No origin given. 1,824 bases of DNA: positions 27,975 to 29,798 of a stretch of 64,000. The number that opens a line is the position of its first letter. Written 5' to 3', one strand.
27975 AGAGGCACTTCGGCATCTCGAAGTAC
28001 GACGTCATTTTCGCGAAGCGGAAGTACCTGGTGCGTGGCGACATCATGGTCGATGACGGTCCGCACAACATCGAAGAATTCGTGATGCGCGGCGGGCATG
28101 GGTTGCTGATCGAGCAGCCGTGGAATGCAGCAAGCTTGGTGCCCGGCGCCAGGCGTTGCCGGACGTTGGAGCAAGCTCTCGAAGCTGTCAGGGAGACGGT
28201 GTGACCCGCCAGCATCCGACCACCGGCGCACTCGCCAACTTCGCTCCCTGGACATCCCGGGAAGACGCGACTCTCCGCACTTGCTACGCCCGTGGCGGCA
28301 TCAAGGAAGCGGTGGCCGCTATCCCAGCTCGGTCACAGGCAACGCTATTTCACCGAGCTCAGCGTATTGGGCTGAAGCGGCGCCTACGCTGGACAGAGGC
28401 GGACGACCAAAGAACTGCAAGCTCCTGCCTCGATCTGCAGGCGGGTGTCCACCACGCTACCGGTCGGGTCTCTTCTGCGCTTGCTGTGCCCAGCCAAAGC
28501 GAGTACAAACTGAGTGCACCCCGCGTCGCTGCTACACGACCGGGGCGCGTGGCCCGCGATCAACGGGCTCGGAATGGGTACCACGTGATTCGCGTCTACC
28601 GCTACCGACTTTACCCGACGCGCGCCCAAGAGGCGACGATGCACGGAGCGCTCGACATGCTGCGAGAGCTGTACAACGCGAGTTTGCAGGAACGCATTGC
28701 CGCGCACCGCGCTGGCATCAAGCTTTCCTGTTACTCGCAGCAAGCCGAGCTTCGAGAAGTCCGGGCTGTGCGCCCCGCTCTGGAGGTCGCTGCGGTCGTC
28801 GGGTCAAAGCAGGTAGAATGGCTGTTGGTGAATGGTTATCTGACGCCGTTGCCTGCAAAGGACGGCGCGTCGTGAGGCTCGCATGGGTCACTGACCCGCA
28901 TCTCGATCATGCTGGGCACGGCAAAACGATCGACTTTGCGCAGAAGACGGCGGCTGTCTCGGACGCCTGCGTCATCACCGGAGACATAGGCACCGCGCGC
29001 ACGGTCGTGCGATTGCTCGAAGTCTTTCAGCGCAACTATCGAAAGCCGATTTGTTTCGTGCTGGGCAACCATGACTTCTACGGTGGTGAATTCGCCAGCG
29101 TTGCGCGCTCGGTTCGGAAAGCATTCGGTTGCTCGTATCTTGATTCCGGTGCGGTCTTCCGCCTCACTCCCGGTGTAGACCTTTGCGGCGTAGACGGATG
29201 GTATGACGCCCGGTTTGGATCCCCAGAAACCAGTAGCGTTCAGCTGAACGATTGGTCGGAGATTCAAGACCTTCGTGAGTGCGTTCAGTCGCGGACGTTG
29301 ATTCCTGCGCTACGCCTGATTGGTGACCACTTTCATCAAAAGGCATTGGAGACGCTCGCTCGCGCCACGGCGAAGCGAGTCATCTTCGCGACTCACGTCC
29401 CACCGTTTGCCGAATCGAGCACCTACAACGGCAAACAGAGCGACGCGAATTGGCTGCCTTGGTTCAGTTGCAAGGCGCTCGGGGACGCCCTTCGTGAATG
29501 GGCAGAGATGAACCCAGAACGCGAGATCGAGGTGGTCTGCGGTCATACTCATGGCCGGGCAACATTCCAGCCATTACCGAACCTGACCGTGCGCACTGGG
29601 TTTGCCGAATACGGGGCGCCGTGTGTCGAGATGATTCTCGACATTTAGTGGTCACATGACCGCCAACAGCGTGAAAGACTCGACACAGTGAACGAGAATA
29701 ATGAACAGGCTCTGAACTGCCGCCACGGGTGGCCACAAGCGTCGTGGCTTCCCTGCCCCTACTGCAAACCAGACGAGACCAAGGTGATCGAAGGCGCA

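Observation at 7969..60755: Dispersed 16-bp palindrome GGTCA-N2-TGACC at gene junctions, reminiscent of a stoperator or start-associated sequence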

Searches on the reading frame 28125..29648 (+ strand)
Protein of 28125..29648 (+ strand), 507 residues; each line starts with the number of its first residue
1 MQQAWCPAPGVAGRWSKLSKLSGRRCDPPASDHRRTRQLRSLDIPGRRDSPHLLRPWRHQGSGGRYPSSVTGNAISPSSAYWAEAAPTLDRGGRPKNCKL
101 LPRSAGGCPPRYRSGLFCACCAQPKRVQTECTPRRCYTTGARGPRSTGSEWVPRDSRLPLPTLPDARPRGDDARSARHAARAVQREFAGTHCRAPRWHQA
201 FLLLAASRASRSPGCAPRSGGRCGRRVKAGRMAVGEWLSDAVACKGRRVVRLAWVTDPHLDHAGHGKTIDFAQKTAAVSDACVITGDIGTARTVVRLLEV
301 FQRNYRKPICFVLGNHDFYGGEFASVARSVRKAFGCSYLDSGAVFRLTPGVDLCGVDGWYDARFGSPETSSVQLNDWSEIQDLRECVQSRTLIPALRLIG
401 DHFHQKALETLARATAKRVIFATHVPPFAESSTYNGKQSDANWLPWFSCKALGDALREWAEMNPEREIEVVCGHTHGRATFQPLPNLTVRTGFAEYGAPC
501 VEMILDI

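Call 7: search_protein_families(library=pfam, proteins=[window:28125-29648:+])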
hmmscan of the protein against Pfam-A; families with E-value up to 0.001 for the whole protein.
window:28125-29648:+ (507 aa): 2 families
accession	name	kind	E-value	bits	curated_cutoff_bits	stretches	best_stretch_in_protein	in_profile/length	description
PF00149.33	Metallophos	-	3e-08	34.7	21.5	1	251-477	2-190/191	Calcineurin-like phosphoesterase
PF12850.12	Metallophos_2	-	0.00027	21.4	27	0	251-323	2-60/154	Calcineurin-like phosphoesterase superfamily domain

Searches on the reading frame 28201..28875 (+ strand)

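Call 65: search_protein_families(library=pfam, proteins=[window:28201-28875:+], max_evalue=0.1)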
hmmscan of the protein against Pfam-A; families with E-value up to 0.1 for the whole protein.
window:28201-28875:+ (224 aa): 1 family
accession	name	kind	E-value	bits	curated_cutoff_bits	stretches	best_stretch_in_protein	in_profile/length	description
PF12323.14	HTH_OrfB_IS605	-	1.1e-09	38.1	21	1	130-174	3-47/47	Helix-turn-helix domain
